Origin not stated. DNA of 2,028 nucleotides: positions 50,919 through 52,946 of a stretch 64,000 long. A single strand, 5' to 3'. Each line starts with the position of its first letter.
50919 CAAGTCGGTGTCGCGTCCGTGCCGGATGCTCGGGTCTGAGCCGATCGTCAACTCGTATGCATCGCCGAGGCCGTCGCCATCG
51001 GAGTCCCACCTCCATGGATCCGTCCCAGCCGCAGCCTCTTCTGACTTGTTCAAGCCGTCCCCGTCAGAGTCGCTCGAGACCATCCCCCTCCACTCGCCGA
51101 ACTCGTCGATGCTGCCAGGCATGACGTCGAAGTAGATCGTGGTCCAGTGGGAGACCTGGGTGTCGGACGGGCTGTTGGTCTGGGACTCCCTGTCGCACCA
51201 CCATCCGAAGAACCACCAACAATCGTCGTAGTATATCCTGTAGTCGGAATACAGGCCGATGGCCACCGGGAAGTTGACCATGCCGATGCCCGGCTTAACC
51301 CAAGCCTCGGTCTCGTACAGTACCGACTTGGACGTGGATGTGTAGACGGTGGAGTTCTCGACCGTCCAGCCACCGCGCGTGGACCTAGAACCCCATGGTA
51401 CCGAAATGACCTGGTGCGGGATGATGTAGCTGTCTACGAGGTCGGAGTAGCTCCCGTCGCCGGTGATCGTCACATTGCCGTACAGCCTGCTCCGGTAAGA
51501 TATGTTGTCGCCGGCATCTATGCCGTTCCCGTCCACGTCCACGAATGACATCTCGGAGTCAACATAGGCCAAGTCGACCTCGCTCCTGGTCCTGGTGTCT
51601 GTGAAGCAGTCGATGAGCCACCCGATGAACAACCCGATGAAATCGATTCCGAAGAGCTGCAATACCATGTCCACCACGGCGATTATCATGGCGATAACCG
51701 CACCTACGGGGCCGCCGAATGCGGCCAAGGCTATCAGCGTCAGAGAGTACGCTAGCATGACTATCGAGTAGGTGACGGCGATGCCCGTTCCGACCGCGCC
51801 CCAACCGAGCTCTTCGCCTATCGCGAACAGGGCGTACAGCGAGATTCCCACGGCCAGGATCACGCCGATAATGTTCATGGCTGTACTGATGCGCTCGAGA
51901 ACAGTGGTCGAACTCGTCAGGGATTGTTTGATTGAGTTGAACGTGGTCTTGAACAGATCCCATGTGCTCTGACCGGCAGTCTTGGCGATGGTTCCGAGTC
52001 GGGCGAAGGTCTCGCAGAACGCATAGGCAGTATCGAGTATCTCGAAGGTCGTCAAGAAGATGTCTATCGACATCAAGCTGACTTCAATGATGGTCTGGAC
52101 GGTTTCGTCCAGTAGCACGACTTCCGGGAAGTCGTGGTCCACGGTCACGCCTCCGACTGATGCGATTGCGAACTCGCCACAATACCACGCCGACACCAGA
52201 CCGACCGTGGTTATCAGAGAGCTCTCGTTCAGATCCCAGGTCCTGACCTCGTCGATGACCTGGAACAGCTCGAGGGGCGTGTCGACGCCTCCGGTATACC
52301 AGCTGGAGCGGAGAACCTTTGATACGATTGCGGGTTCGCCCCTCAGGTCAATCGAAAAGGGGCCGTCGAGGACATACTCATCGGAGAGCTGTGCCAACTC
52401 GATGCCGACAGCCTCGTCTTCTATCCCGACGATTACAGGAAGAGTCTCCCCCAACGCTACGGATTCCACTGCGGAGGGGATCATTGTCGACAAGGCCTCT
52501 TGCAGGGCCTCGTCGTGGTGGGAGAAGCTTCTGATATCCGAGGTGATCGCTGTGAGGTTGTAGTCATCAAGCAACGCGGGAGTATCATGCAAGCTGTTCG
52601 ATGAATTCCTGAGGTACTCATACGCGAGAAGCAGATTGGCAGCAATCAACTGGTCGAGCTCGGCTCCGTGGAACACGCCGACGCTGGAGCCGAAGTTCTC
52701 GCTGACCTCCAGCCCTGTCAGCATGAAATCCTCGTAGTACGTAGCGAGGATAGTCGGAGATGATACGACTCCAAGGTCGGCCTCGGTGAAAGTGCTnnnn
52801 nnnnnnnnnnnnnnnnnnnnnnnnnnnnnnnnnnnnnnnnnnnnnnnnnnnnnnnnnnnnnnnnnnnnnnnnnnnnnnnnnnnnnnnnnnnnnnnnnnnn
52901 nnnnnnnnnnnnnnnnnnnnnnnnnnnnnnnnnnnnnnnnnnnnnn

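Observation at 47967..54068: A 2033-aa, 6.1-kb gene for a composite calcium-repeat, propeller and trefoil surface protein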

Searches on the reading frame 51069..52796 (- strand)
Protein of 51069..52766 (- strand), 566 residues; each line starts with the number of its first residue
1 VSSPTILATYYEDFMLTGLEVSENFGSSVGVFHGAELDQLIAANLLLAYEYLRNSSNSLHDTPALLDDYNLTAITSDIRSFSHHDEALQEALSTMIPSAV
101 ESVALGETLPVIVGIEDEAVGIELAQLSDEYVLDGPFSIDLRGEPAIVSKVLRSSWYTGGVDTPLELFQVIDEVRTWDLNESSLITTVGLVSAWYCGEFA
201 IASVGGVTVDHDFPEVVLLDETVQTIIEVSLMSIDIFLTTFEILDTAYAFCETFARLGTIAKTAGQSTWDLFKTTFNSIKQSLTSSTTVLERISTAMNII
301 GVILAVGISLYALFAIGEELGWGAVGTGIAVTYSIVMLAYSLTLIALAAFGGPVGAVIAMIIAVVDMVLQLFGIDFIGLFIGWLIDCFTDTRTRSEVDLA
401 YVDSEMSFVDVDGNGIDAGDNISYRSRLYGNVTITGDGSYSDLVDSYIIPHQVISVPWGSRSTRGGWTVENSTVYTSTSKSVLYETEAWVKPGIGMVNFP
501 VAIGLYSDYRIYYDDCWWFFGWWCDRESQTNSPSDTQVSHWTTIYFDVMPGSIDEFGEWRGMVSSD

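Call 40: find_homologous_proteins(query=window:51069-52766:-, max_evalue=0.001)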
Query window:51069-52766:- (566 aa): 3 proteins with E <= 0.001 among 8000 candidates.
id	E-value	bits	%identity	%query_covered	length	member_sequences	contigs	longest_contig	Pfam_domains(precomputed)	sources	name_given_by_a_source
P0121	0.0e+0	1043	90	91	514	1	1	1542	-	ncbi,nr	ncbi:MAG: DUF456 domain-containing protein, partial [Thermoplasmata archaeon]|nr:DUF456 domain-conta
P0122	7.0e-161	555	50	96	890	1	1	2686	-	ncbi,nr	ncbi:MAG: hypothetical protein MIO90_07290, partial [Methanomassiliicoccales archaeon]|nr:hypothetic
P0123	6.9e-130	453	62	58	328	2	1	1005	-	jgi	jgi:hypothetical protein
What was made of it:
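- Tried and rejected: The search was wasted (call 40).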

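Call 41: search_protein_families(library=pfam, proteins=[window:51069-52766:-, P0121], max_evalue=10)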
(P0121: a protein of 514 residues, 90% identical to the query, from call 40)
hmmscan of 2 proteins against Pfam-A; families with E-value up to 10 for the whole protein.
window:51069-52766:- (566 aa): 2 families
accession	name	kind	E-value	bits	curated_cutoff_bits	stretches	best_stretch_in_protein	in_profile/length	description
PF04306.18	DUF456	-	0.15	12.8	29.4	1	302-387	9-91/139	Protein of unknown function (DUF456)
PF03350.21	UPF0114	-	5.4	7.7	23.1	1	191-290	12-108/117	Uncharacterized protein family, UPF0114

P0121 (514 aa): 1 family
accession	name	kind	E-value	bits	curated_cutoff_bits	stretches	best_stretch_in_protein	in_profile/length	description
PF04306.18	DUF456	-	0.054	14.2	29.4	1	256-341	9-91/139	Protein of unknown function (DUF456)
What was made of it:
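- On DUF456 small membrane proteins (PF04306): One NCBI fragment carries this name (calls 40, 41).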

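Call 52: predict_structure(alignment_id=A4)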
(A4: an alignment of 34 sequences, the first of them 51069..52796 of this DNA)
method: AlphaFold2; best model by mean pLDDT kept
length: 576 residues; sequences in the alignment: 34
mean_pLDDT: 75.9   pTM: 0.39
mean pLDDT of the five models: 75.9, 74.2, 73.1, 73.0, 71.8
residues with pLDDT >= 90: 143; 70-90: 276; 50-70: 79; < 50: 78
segments of 3 or more residues with pLDDT < 50: 1-24, 224-231, 259-297, 571-576
pLDDT, mean of each block of 10 residues (from residue 1): 34 32 55 86 92 91 87 91 93 87 91 91 93 65 63 85 92 89 89 86 87 80 50 59 60 52 45 43 46 45 65 77 77 74 81 77 75 77 74 77 88 90 81 93 89 90 86 91 92 95 82 89 77 76 74 82 61 35
secondary structure, 60 per line:
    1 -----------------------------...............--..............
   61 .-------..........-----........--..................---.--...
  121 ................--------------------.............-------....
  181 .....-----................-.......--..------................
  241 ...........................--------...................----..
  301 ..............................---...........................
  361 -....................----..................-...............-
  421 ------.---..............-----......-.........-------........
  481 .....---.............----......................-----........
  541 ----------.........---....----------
elements in order: E30-44 H47-61 H69-78 E84-91 H94-111 E118-133 E157-169 H177-185 H191-206 E208-214 H225-267 H276-294 H299-330 H334-360 H362-381 H386-398 E399-403 E405-419 E431-444 H450-455 E457-465 E473-485 E489-501 E506-527 E533-540 E551-559 H563-566

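Call 55: fold_search(model_id=the predicted structure, library=pdb)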
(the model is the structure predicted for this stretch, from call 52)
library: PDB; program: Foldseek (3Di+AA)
matches with E <= 10: 830; with E <= 0.001: 0
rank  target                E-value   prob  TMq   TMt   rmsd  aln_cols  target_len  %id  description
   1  4lee_A                2.3e-03  0.28  0.08  0.12  20.8       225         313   10  Structure of the Als3 adhesin from Candida albicans, residues 1-313 (mature sequence), triple mutant in the binding ca (released 2014-05-14)
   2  8wxd_A                2.6e-03  0.63  0.10  0.13  17.9       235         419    9  Crystal Structure of shaft pilin PilA from Streptococcus sanguinis (released 2025-05-07)
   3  4ojc_A                2.8e-03  0.08  0.05  0.06  35.7       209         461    9  Crystal structure of the wild-type full-length trimeric ectodomain of the C. elegans fusion protein EFF-1 (released 2014-05-14)
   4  8ghz_A                2.9e-03  0.97  0.11  0.24  15.8       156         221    6  Cryo-EM structure of fish immunogloblin M-Fc (released 2023-11-08)
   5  4oje_H                4.6e-03  0.08  0.05  0.06  35.7       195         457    8  Crystal structure of a C-terminally truncated trimeric ectodomain of the C. elegans fusion protein EFF-1 (released 2014-05-14)
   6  6pnq_B                5.1e-03  0.33  0.08  0.22  13.8       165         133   12  Crystal structure of the SS2A splice insert-containing neurexin-1 LNS2 domain in complex with neurexophilin-1 (released 2019-10-09)
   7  6pnp_B                5.7e-03  0.33  0.08  0.23  13.6       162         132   11  Crystal structure of the splice insert-free neurexin-1 LNS2 domain in complex with neurexophilin-1 (released 2019-10-09)
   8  8bz7_C                7.2e-03  0.54  0.12  0.12  21.3       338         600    9  Crystal structure of the L. monocytogenes RmlT in complex with TDP-rhamnose (released 2023-12-27)
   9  2y7l_A                8.0e-03  0.14  0.06  0.10  20.6       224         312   11  Structure of N-terminal domain of Candida albicans Als9-2 in complex with human fibrinogen gamma peptide (released 2011-10-05)
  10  9gzk_C                1.1e-02  0.38  0.11  0.11  20.5       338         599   10  Crystal structure of the L. monocytogenes RmlT in complex with 4-RboP-(CH2)6NH2 (released 2024-12-18)
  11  6egt_A                1.1e-02  0.06  0.05  0.06  37.0       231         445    8  Structure of RVFV envelope protein Gc in postfusion conformation in complex with MES (released 2017-11-01)
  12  9gzk_F                1.3e-02  0.25  0.11  0.11  21.8       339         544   10  Crystal structure of the L. monocytogenes RmlT in complex with 4-RboP-(CH2)6NH2 (released 2024-12-18)
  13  9rsu_A                1.5e-02  0.47  0.12  0.22  22.6       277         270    9  NetF pore structure (released 2026-02-18)
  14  5mxa_A                1.5e-02  0.44  0.09  0.16  15.0       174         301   10  Structure of unbound Interleukin-23 (released 2017-12-20)
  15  3hmx_A                1.6e-02  0.44  0.10  0.17  20.1       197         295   10  Crystal structure of ustekinumab FAB/IL-12 complex (released 2010-06-09)
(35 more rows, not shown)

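Call 66: fold_search(model_id=the predicted structure, library=viral)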
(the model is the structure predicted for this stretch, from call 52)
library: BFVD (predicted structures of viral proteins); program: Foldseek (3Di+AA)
matches with E <= 10: 756; with E <= 0.001: 2
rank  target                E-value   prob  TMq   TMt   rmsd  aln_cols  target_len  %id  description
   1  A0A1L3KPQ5            8.3e-04  0.38  0.13  0.07  29.6       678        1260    9  (no name in the UniProt tables at hand)
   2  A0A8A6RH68            9.8e-04  0.41  0.09  0.17  18.6       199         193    8  Uncharacterized protein [Hymenopteran tombus-related virus]
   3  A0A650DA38            4.8e-03  0.47  0.09  0.19  29.1       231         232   12  (no name in the UniProt tables at hand)
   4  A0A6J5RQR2            8.4e-03  0.57  0.10  0.27   8.4       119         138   14  Uncharacterized protein [uncultured Caudovirales phage]
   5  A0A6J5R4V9            1.0e-02  0.66  0.08  0.28  12.3       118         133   11  Uncharacterized protein [uncultured Caudovirales phage]
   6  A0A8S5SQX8            1.1e-02  0.57  0.13  0.24  16.9       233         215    9  Uncharacterized protein [Podoviridae sp. ctXBg1]
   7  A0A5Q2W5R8            1.2e-02  0.16  0.08  0.17  15.6       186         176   10  (no name in the UniProt tables at hand)
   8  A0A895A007            1.7e-02  0.16  0.06  0.09  18.2       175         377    8  (no name in the UniProt tables at hand)
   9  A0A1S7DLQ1            1.9e-02  0.41  0.09  0.17  15.0       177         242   11  MC054 [Molluscum contagiosum virus subtype 2]
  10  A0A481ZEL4            2.1e-02  0.54  0.12  0.26   9.7       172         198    9  Uncharacterized protein [Pithovirus LCPAC404]
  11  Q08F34                2.1e-02  0.54  0.09  0.20  12.3       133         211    9  Soluble interferon alpha/beta receptor OPG204 [Deerpox virus (strain W-1170-84)]
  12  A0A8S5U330            2.2e-02  0.51  0.09  0.26  11.4       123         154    9  PORTAL PROTEIN, 15 PROTEIN, HEAD PROTEIN, VIRAL INFECTION, TAILED.2A [Siphoviridae sp. ctFbM77]
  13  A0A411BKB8            2.4e-02  0.51  0.09  0.27   8.1       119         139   10  (no name in the UniProt tables at hand)
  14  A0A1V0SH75            2.6e-02  0.66  0.13  0.26  10.1       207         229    8  Uncharacterized protein [Hokovirus HKV1]
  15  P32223                2.7e-02  0.33  0.09  0.24  13.9       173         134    8  Uncharacterized protein C9 [Swinepox virus (strain Kasza)]
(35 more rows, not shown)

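Call 67: search_protein_representatives(protein=window:51069-52766:-)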
Query: 566 residues. Proteins with E-value up to 0.001 (for the whole library): 158; up to 1e-10: 134; up to 1e-30: 84. The best 150 are listed.
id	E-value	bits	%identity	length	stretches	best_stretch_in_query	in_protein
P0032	2.8e-147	508.2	45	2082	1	3-566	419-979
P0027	4.4e-141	487.8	45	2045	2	1-566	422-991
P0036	4.6e-118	411.8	40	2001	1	6-564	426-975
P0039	7.6e-116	404.5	39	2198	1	3-563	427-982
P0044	1.9e-108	380.1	38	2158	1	6-566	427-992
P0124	1.2e-106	374.1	36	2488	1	2-566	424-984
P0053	3.8e-106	372.5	37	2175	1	3-563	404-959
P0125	6.0e-106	371.8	38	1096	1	6-566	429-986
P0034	7.5e-103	361.6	39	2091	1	6-566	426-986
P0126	7.8e-103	361.5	36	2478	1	3-566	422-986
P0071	1.2e-94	334.6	36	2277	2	7-562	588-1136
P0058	1.6e-94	334.1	38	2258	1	7-563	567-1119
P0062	3.6e-94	333.0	37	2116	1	7-563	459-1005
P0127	8.3e-88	311.9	37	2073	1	4-566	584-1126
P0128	9.8e-87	308.4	33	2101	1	8-566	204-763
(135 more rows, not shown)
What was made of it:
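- On Conserved archaeal giant surface-protein family (unnamed; defined here): The core is internal to proteins of 2000-3700 aa (call 67).
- The family is rare: 158 clusters at 50% identity among 1.84 billion representatives (call 67).
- Tried and rejected: The exhaustive HMMER search replaced it (call 67).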

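Call 76: search_solved_structures(query=A7, max_evalue=10)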
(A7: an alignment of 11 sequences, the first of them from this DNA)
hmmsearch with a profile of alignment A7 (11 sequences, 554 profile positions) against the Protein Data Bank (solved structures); distinct sequences matched with E-value up to 10: 3.
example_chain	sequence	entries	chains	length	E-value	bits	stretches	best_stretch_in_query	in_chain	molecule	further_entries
7rmy_A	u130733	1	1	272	0.037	15.8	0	263-314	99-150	De Novo designed tunable homodimer, D_3-337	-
6s18_A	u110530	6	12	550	0.93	11.2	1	206-341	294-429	Aromatic acid chemoreceptor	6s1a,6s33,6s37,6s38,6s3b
8r5s_A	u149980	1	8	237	4.8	8.9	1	235-306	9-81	chain A, B, C and H of the soluble homotetramer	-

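Call 77: search_protein_families(library=pfam, alignment_id=A7, max_evalue=1)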
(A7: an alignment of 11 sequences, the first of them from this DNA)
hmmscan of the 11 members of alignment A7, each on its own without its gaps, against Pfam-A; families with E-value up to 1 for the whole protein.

A. member 1, seq(559 aa): 1 family
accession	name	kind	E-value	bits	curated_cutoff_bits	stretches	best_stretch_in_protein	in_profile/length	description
PF04306.18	DUF456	-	0.15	12.8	29.4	1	302-387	9-91/139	Protein of unknown function (DUF456)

B. families by the number of members that match (of 11 scanned): 7 families
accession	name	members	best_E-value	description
PF06363.16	Picorna_P3A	1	0.0018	Picornaviridae P3A protein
PF08847.16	Crr6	1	0.0062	Chlororespiratory reduction 6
PF12324.14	HTH_15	1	0.037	Helix-turn-helix domain of alkylmercury lyase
PF04210.18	MtrG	1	0.12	Tetrahydromethanopterin S-methyltransferase, subunit G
PF03273.18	Baculo_gp64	1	0.12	Baculovirus gp64 envelope glycoprotein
PF04306.18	DUF456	1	0.15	Protein of unknown function (DUF456)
PF24191.1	Mycobacteriophage_TM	1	0.2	Mycobacteriophage protein with transmembrane helix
